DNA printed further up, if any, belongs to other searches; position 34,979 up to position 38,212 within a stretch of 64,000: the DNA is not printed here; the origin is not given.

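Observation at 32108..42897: ABC-transporter-dependent glycan pathway with Wzt C-terminal domain, a methyltransferase-coiled-coil-GT2-GT4 megaenzyme and a radical SAM/SPASM enzyme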

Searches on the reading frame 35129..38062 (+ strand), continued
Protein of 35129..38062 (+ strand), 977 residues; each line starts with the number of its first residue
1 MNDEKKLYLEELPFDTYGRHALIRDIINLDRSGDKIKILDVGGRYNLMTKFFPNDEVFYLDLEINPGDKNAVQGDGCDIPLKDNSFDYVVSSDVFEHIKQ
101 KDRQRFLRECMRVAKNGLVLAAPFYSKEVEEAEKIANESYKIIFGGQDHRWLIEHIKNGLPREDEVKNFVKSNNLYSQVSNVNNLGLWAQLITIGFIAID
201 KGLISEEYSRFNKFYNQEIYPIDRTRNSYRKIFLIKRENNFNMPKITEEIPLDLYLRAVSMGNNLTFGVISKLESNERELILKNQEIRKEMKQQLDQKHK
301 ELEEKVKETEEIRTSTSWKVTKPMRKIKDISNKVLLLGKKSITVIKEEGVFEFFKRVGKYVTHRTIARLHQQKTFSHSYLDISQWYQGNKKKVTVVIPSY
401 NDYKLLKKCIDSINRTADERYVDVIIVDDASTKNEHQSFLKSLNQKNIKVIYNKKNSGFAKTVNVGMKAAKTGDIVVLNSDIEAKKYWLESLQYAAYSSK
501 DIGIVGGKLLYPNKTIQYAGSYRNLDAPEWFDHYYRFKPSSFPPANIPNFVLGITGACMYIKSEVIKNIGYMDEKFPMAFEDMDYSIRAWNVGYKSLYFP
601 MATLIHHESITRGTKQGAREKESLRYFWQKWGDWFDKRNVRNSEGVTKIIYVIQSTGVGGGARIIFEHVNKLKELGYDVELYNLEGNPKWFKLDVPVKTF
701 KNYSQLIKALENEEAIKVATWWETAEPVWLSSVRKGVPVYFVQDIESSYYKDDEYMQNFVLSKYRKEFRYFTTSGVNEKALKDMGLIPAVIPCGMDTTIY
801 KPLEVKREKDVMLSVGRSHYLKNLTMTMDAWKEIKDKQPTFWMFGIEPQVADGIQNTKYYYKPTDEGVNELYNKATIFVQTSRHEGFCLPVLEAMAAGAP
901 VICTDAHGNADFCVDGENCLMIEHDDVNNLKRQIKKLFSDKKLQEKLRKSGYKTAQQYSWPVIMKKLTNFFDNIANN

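Call 13: find_homologous_proteins(query=window:35129-38062:+, max_evalue=1e-10)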
Query window:35129-38062:+ (977 aa): 105 proteins with E <= 1e-10 among 8000 candidates.
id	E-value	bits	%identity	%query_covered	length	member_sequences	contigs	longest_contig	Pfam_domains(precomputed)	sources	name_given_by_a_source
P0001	0.0e+0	2253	100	100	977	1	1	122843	PF13641.13,PF00534.27,PF13649.13,PF13524.13,PF00535.33,PF08241.19,PF20706.4,PF13692.13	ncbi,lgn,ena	-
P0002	0.0e+0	1406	61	99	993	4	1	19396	PF13641.13,PF00534.27,PF13649.13,PF00535.33,PF08241.19,PF13692.13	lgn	-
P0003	0.0e+0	1275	56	99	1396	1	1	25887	PF13632.13,PF13641.13,PF00534.27,PF13524.13,PF00535.33,PF08241.19,PF20706.4,PF13692.13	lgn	-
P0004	3.1e-261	888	52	77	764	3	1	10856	PF13632.13,PF13641.13,PF00535.33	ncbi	ncbi:MAG: glycosyltransferase, partial [Thermoleophilia bacterium]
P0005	1.9e-212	726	51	65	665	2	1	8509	PF13632.13,PF13641.13,PF00534.27,PF13524.13,PF00535.33,PF20706.4,PF13692.13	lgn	-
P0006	1.5e-205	703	52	60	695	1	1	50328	PF13641.13,PF00534.27,PF13524.13,PF00535.33,PF20706.4,PF13692.13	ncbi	-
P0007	3.8e-197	676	50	60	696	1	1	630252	PF13641.13,PF00534.27,PF13579.13,PF13524.13,PF13439.13,PF00535.33,PF13692.13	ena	-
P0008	1.4e-196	674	49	62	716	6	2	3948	PF13632.13,PF13641.13,PF00534.27,PF13524.13,PF00535.33,PF20706.4,PF13692.13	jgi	jgi:GT2 family glycosyltransferase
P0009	1.8e-196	673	48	66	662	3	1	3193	PF13632.13,PF13641.13,PF00534.27,PF13524.13,PF13439.13,PF00535.33,PF13692.13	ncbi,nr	ncbi:MAG: glycosyltransferase [Actinomycetota bacterium]|nr:glycosyltransferase [Actinomycetota bact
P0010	7.1e-196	671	49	61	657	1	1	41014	PF13632.13,PF13641.13,PF00534.27,PF13524.13,PF13439.13,PF00535.33,PF20706.4,PF13692.13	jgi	jgi:GT2 family glycosyltransferase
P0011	1.3e-195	671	50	61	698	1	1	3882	PF13632.13,PF13641.13,PF00534.27,PF13524.13,PF00535.33,PF20706.4,PF13692.13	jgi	jgi:GT2 family glycosyltransferase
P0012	1.9e-195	670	49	62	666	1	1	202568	PF13632.13,PF13641.13,PF00534.27,PF13524.13,PF13439.13,PF00535.33,PF20706.4,PF13692.13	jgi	jgi:GT2 family glycosyltransferase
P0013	8.8e-195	668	48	62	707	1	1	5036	PF13632.13,PF13641.13,PF00534.27,PF13524.13,PF13439.13,PF00535.33,PF20706.4,PF13692.13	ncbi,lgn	ncbi:MAG: glycosyltransferase [Solirubrobacteraceae bacterium]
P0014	4.4e-194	665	49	62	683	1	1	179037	PF13632.13,PF13641.13,PF00534.27,PF13524.13,PF00535.33,PF20706.4,PF13692.13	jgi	jgi:GT2 family glycosyltransferase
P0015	5.0e-194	665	49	62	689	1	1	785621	PF13632.13,PF13641.13,PF00534.27,PF13524.13,PF13439.13,PF00535.33,PF20706.4,PF13692.13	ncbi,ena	-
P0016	1.1e-193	664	48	62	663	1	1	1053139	PF13632.13,PF13641.13,PF00534.27,PF13524.13,PF13439.13,PF00535.33,PF20706.4,PF13692.13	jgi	jgi:GT2 family glycosyltransferase/glycosyltransferase involved in cell wall biosynthesis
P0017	1.4e-193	664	48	62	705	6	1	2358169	PF13632.13,PF13641.13,PF00534.27,PF13524.13,PF13439.13,PF00535.33,PF20706.4,PF13692.13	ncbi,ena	-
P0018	2.4e-193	663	49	62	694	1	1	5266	PF13632.13,PF13641.13,PF00534.27,PF13524.13,PF13439.13,PF00535.33,PF20706.4,PF13692.13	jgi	jgi:GT2 family glycosyltransferase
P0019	8.9e-193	661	49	61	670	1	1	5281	PF13632.13,PF13641.13,PF00534.27,PF13524.13,PF00535.33,PF13692.13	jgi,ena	jgi:GT2 family glycosyltransferase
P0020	2.1e-192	660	46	66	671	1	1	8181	PF13641.13,PF00534.27,PF13579.13,PF13524.13,PF00535.33,PF20706.4,PF13692.13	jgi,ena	-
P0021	7.3e-192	658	47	62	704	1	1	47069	PF13632.13,PF13641.13,PF00534.27,PF13524.13,PF13439.13,PF00535.33,PF20706.4,PF13692.13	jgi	jgi:GT2 family glycosyltransferase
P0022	9.1e-192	658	48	62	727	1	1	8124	PF13632.13,PF13641.13,PF00534.27,PF13579.13,PF13524.13,PF13439.13,PF00535.33,PF20706.4,PF13692.13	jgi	jgi:GT2 family glycosyltransferase/glycosyltransferase involved in cell wall biosynthesis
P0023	1.6e-191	657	48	62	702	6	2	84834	PF13632.13,PF13641.13,PF00534.27,PF13524.13,PF13439.13,PF00535.33,PF20706.4,PF13692.13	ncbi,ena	-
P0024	1.9e-191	657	48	62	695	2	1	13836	PF13632.13,PF13641.13,PF00534.27,PF13524.13,PF13439.13,PF00535.33,PF20706.4,PF13692.13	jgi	jgi:GT2 family glycosyltransferase/glycosyltransferase involved in cell wall biosynthesis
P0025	7.1e-191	655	49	61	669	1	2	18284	PF13632.13,PF13641.13,PF00534.27,PF13524.13,PF13439.13,PF00535.33,PF20706.4,PF13692.13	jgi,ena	jgi:GT2 family glycosyltransferase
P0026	1.1e-190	654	48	62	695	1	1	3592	PF13632.13,PF13641.13,PF00534.27,PF13579.13,PF13524.13,PF13439.13,PF00535.33,PF20706.4,PF13692.13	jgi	-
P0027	1.1e-190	654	48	62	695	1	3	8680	PF13632.13,PF13641.13,PF00534.27,PF13579.13,PF13524.13,PF13439.13,PF00535.33,PF20706.4,PF13692.13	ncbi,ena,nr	ncbi:MAG TPA: glycosyltransferase [Solirubrobacteraceae bacterium]|nr:glycosyltransferase [Solirubro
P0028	1.9e-190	653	48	62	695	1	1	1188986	PF13632.13,PF13641.13,PF00534.27,PF13579.13,PF13524.13,PF13439.13,PF00535.33,PF20706.4,PF13692.13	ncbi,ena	-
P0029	2.2e-190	653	48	62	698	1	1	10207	PF13632.13,PF13641.13,PF00534.27,PF13524.13,PF13439.13,PF00535.33,PF20706.4,PF13692.13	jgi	jgi:GT2 family glycosyltransferase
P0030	3.7e-190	652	49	61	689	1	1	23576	PF13632.13,PF13641.13,PF00534.27,PF13524.13,PF13439.13,PF00535.33,PF20706.4,PF13692.13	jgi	jgi:GT2 family glycosyltransferase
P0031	6.2e-190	652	49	61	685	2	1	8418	PF13632.13,PF13641.13,PF00534.27,PF13524.13,PF13439.13,PF00535.33,PF20706.4,PF13692.13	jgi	jgi:GT2 family glycosyltransferase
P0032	6.4e-190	652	49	60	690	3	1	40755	PF13632.13,PF13641.13,PF00534.27,PF13524.13,PF00535.33,PF13692.13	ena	-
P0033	7.0e-190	652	48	61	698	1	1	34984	PF13632.13,PF13641.13,PF00534.27,PF13524.13,PF00535.33,PF20706.4,PF13692.13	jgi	jgi:GT2 family glycosyltransferase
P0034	8.4e-190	651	49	60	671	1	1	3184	PF13641.13,PF00534.27,PF13524.13,PF13439.13,PF00535.33,PF20706.4,PF13692.13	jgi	jgi:GT2 family glycosyltransferase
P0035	1.1e-189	651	49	61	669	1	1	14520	PF13632.13,PF13641.13,PF00534.27,PF13524.13,PF13439.13,PF00535.33,PF20706.4,PF13692.13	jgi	jgi:GT2 family glycosyltransferase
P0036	2.3e-189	650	48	62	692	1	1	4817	PF13632.13,PF13641.13,PF00534.27,PF13524.13,PF13439.13,PF00535.33,PF20706.4,PF13692.13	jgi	jgi:GT2 family glycosyltransferase/glycosyltransferase involved in cell wall biosynthesis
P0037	4.3e-189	649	48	61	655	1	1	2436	PF13632.13,PF13641.13,PF00534.27,PF13524.13,PF13439.13,PF00535.33,PF13692.13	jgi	jgi:GT2 family glycosyltransferase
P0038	1.2e-188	647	50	60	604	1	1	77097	PF13641.13,PF00534.27,PF13524.13,PF13439.13,PF00535.33,PF20706.4,PF13692.13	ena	-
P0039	1.6e-188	647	50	61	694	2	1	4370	PF13632.13,PF13641.13,PF00534.27,PF13524.13,PF00535.33,PF20706.4,PF13692.13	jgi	jgi:GT2 family glycosyltransferase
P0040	2.4e-188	646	47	64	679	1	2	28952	PF13632.13,PF13641.13,PF00534.27,PF13579.13,PF13524.13,PF13439.13,PF00535.33,PF20706.4,PF13692.13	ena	-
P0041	3.2e-188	646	47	63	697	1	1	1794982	PF13632.13,PF13641.13,PF00534.27,PF13524.13,PF13439.13,PF00535.33,PF13692.13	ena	-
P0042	4.6e-188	646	48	61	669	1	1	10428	PF13632.13,PF13641.13,PF00534.27,PF13524.13,PF13439.13,PF00535.33,PF20706.4,PF13692.13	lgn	-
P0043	4.7e-188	645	48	61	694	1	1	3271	PF13632.13,PF13641.13,PF00534.27,PF13579.13,PF13524.13,PF00535.33,PF13692.13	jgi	jgi:GT2 family glycosyltransferase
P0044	6.6e-188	645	49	61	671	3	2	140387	PF13632.13,PF13641.13,PF00534.27,PF13524.13,PF13439.13,PF00535.33,PF13692.13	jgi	jgi:GT2 family glycosyltransferase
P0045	2.5e-187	643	48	61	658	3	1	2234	PF13632.13,PF13641.13,PF00534.27,PF13524.13,PF00535.33,PF20706.4,PF13692.13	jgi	jgi:GT2 family glycosyltransferase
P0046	1.7e-186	640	48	61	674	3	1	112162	PF13632.13,PF13641.13,PF00534.27,PF13524.13,PF13439.13,PF00535.33,PF20706.4,PF13692.13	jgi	jgi:GT2 family glycosyltransferase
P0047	2.4e-186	640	48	61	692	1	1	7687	PF13641.13,PF00534.27,PF13524.13,PF13439.13,PF00535.33,PF20706.4,PF13692.13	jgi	jgi:GT2 family glycosyltransferase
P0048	2.7e-186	640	47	64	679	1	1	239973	PF13641.13,PF00534.27,PF13524.13,PF13439.13,PF00535.33,PF20706.4,PF13692.13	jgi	jgi:GT2 family glycosyltransferase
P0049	4.1e-186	639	47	64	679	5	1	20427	PF13641.13,PF00534.27,PF13579.13,PF13524.13,PF13439.13,PF00535.33,PF20706.4,PF13692.13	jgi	jgi:GT2 family glycosyltransferase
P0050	7.8e-186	638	48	61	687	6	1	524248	PF13632.13,PF13641.13,PF00534.27,PF13524.13,PF13439.13,PF00535.33,PF20706.4,PF13692.13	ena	-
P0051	1.6e-185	637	47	61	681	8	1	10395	PF13632.13,PF13641.13,PF00534.27,PF13524.13,PF00535.33,PF13692.13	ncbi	ncbi:MAG: glycosyltransferase [Solirubrobacteraceae bacterium]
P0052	2.2e-185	637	48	61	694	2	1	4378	PF13632.13,PF13641.13,PF00534.27,PF13524.13,PF13439.13,PF00535.33,PF20706.4,PF13692.13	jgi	jgi:GT2 family glycosyltransferase/glycosyltransferase involved in cell wall biosynthesis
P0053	2.7e-185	636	48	61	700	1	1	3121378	PF13632.13,PF13641.13,PF00534.27,PF13524.13,PF13439.13,PF00535.33,PF20706.4,PF13692.13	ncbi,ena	-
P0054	4.2e-185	636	48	61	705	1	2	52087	PF13632.13,PF13641.13,PF00534.27,PF13524.13,PF00535.33,PF20706.4,PF13692.13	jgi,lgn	jgi:GT2 family glycosyltransferase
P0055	6.1e-185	635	48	61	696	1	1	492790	PF13641.13,PF00534.27,PF13524.13,PF13439.13,PF00535.33,PF20706.4,PF13692.13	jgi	jgi:GT2 family glycosyltransferase/glycosyltransferase involved in cell wall biosynthesis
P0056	1.0e-184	634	48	60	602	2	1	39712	PF13632.13,PF13641.13,PF00534.27,PF13579.13,PF13524.13,PF13439.13,PF00535.33,PF20706.4,PF13692.13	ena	-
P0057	1.2e-183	631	46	64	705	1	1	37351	PF13641.13,PF00534.27,PF13524.13,PF13439.13,PF00535.33,PF13692.13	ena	-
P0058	2.5e-183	630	48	61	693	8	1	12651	PF13632.13,PF13641.13,PF00534.27,PF13524.13,PF00535.33,PF20706.4,PF13692.13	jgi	jgi:GT2 family glycosyltransferase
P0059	3.2e-183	629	48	61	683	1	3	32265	PF13641.13,PF00534.27,PF13524.13,PF00535.33,PF13692.13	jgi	jgi:GT2 family glycosyltransferase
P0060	5.6e-183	629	48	61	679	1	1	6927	PF13632.13,PF13641.13,PF00534.27,PF13579.13,PF13524.13,PF13439.13,PF00535.33,PF20706.4,PF13692.13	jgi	jgi:GT2 family glycosyltransferase/glycosyltransferase involved in cell wall biosynthesis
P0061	8.1e-183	628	47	61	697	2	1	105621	PF13632.13,PF13641.13,PF00534.27,PF13524.13,PF13439.13,PF00535.33,PF20706.4,PF13692.13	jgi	jgi:GT2 family glycosyltransferase/glycosyltransferase involved in cell wall biosynthesis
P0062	1.7e-182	627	47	61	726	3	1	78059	PF13632.13,PF13641.13,PF00534.27,PF13524.13,PF13439.13,PF00535.33,PF20706.4,PF13692.13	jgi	jgi:GT2 family glycosyltransferase/glycosyltransferase involved in cell wall biosynthesis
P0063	1.8e-182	627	46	61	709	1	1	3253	PF13632.13,PF13641.13,PF00534.27,PF13524.13,PF13439.13,PF00535.33,PF20706.4,PF13692.13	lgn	-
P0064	3.1e-182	626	47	61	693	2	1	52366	PF13632.13,PF13641.13,PF00534.27,PF13524.13,PF00535.33,PF13692.13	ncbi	ncbi:MAG: glycosyltransferase [Solirubrobacteraceae bacterium]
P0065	8.9e-181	621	47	60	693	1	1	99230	PF13632.13,PF13641.13,PF00534.27,PF13524.13,PF13439.13,PF00535.33,PF20706.4,PF13692.13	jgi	jgi:GT2 family glycosyltransferase/glycosyltransferase involved in cell wall biosynthesis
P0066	9.5e-181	621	46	61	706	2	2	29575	PF13632.13,PF13641.13,PF00534.27,PF13524.13,PF00535.33,PF20706.4,PF13692.13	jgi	jgi:GT2 family glycosyltransferase/glycosyltransferase involved in cell wall biosynthesis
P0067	1.0e-178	615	48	60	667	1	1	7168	PF13632.13,PF13641.13,PF00534.27,PF13524.13,PF13439.13,PF00535.33,PF20706.4,PF13692.13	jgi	jgi:GT2 family glycosyltransferase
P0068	9.5e-178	611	47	61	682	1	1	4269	PF13632.13,PF13641.13,PF00534.27,PF13524.13,PF00535.33,PF20706.4,PF13692.13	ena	-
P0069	1.2e-177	611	48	60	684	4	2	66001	PF13632.13,PF13641.13,PF00534.27,PF13579.13,PF13524.13,PF13439.13,PF00535.33,PF20706.4,PF13692.13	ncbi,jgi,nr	ncbi:MAG TPA: glycosyltransferase [Solirubrobacteraceae bacterium]|jgi:GT2 family glycosyltransferas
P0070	7.2e-177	608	46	61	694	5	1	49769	PF13632.13,PF13641.13,PF00534.27,PF13524.13,PF13439.13,PF00535.33,PF20706.4,PF13692.13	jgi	-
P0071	8.8e-177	608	46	61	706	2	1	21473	PF13632.13,PF13641.13,PF00534.27,PF13524.13,PF13439.13,PF00535.33,PF20706.4,PF13692.13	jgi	jgi:GT2 family glycosyltransferase/glycosyltransferase involved in cell wall biosynthesis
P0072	9.9e-177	608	47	60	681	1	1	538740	PF13632.13,PF13641.13,PF00534.27,PF13524.13,PF13439.13,PF00535.33,PF20706.4,PF13692.13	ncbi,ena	-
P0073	2.2e-176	607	45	61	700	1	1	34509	PF13632.13,PF13641.13,PF00534.27,PF13524.13,PF13439.13,PF00535.33,PF20706.4,PF13692.13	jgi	jgi:GT2 family glycosyltransferase/glycosyltransferase involved in cell wall biosynthesis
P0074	5.5e-176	606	45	61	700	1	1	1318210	PF13632.13,PF13641.13,PF00534.27,PF13524.13,PF13439.13,PF00535.33,PF20706.4,PF13692.13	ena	-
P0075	8.3e-176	605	46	60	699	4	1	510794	PF13632.13,PF13641.13,PF00534.27,PF13524.13,PF13439.13,PF00535.33,PF20706.4,PF13692.13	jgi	jgi:GT2 family glycosyltransferase/glycosyltransferase involved in cell wall biosynthesis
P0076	4.2e-175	603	47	60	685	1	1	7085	PF13632.13,PF13641.13,PF00534.27,PF13524.13,PF00535.33,PF20706.4,PF13692.13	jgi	jgi:GT2 family glycosyltransferase/glycosyltransferase involved in cell wall biosynthesis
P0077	5.9e-175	602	47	60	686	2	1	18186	PF13632.13,PF13641.13,PF00534.27,PF13524.13,PF13439.13,PF00535.33,PF20706.4,PF13692.13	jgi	jgi:GT2 family glycosyltransferase/glycosyltransferase involved in cell wall biosynthesis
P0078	8.8e-175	602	45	61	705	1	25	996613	PF13632.13,PF13641.13,PF00534.27,PF13524.13,PF13439.13,PF00535.33,PF20706.4,PF13692.13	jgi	jgi:GT2 family glycosyltransferase/glycosyltransferase involved in cell wall biosynthesis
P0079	1.4e-174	601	46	61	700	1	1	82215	PF13632.13,PF13641.13,PF00534.27,PF13524.13,PF13439.13,PF00535.33,PF20706.4,PF13692.13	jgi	jgi:GT2 family glycosyltransferase/glycosyltransferase involved in cell wall biosynthesis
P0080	1.9e-174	600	45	61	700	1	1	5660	PF13632.13,PF13641.13,PF00534.27,PF13524.13,PF13439.13,PF00535.33,PF20706.4,PF13692.13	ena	-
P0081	4.1e-174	599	45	61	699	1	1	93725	PF13632.13,PF13641.13,PF00534.27,PF13524.13,PF13439.13,PF00535.33,PF20706.4,PF13692.13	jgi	jgi:GT2 family glycosyltransferase/glycosyltransferase involved in cell wall biosynthesis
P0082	2.6e-172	593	46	61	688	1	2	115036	PF13632.13,PF13641.13,PF00534.27,PF13524.13,PF13439.13,PF00535.33,PF20706.4,PF13692.13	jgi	jgi:GT2 family glycosyltransferase/glycosyltransferase involved in cell wall biosynthesis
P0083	8.5e-172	592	45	60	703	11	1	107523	PF13641.13,PF00534.27,PF13524.13,PF13439.13,PF00535.33,PF20706.4,PF13692.13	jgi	jgi:GT2 family glycosyltransferase/glycosyltransferase involved in cell wall biosynthesis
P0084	1.0e-171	591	46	61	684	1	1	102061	PF13641.13,PF00534.27,PF13524.13,PF13439.13,PF00535.33,PF20706.4,PF13692.13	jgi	jgi:GT2 family glycosyltransferase/glycosyltransferase involved in cell wall biosynthesis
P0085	9.2e-171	588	45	61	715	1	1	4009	PF13632.13,PF13641.13,PF00534.27,PF13524.13,PF00535.33,PF20706.4,PF13692.13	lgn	-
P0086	4.1e-169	583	45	61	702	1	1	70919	PF13632.13,PF13641.13,PF00534.27,PF13524.13,PF13439.13,PF00535.33,PF20706.4,PF13692.13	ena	-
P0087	6.2e-164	566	44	61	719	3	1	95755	PF13641.13,PF00534.27,PF13524.13,PF00535.33,PF20706.4,PF13692.13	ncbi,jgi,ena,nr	ncbi:MAG TPA: glycosyltransferase [Solirubrobacteraceae bacterium]|nr:glycosyltransferase [Solirubro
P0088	5.1e-162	559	45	61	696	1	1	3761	PF13632.13,PF13641.13,PF00534.27,PF13524.13,PF13439.13,PF00535.33,PF20706.4,PF13692.13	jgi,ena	-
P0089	9.6e-111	390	36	49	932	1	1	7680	PF13632.13,PF10111.15,PF13641.13,PF00535.33,PF08241.19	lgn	-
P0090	7.2e-105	370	32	68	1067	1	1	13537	PF13712.13,PF10111.15,PF13641.13,PF00534.27,PF13524.13,PF00535.33,PF08241.19,PF13692.13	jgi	jgi:GT2 family glycosyltransferase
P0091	8.3e-103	363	38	49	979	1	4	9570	PF13712.13,PF10111.15,PF13641.13,PF00535.33,PF08241.19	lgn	-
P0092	1.4e-81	293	45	32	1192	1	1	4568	PF00534.27,PF13579.13,PF13524.13,PF13439.13,PF08241.19,PF20706.4,PF13692.13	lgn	-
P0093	9.2e-76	274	33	59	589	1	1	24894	PF13632.13,PF13641.13,PF00535.33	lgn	-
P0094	8.5e-73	264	30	48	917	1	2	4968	PF13489.13,PF13632.13,PF10111.15,PF13641.13,PF13649.13,PF00535.33,PF08241.19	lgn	-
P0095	1.3e-72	263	29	48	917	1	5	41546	PF10111.15,PF13641.13,PF13649.13,PF00535.33,PF08241.19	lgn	-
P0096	2.7e-71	259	32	49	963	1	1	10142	PF13632.13,PF10111.15,PF13506.14,PF13641.13,PF00535.33,PF08241.19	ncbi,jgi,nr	ncbi:MAG: glycosyltransferase [Candidatus Moranbacteria bacterium]|nr:glycosyltransferase [Candidatu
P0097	1.6e-68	250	31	51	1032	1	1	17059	PF13712.13,PF13632.13,PF10111.15,PF13641.13,PF00535.33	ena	-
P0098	1.7e-53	200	33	32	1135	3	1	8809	PF13632.13,PF10111.15,PF13641.13,PF00535.33,PF08241.19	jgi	jgi:GT2 family glycosyltransferase/ubiquinone/menaquinone biosynthesis C-methylase UbiE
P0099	6.4e-30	122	32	25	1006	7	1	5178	PF10111.15,PF13641.13,PF13578.13,PF00535.33,PF13692.13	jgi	jgi:O-antigen biosynthesis protein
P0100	3.3e-28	116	28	40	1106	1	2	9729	PF10111.15,PF13641.13,PF13439.13,PF00535.33,PF13692.13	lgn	-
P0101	1.0e-27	115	27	37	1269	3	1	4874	PF10111.15,PF13641.13,PF00534.27,PF13524.13,PF13439.13,PF00535.33,PF13692.13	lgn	-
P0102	1.1e-22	98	33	24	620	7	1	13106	PF13641.13,PF00535.33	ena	-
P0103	1.1e-21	95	30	29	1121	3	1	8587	PF13641.13,PF00535.33,PF13692.13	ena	-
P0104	5.4e-15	73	28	22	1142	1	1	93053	PF10111.15,PF13641.13,PF04765.20,PF00535.33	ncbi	-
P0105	8.1e-12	62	28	28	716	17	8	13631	PF13439.13,PF00535.33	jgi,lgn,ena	-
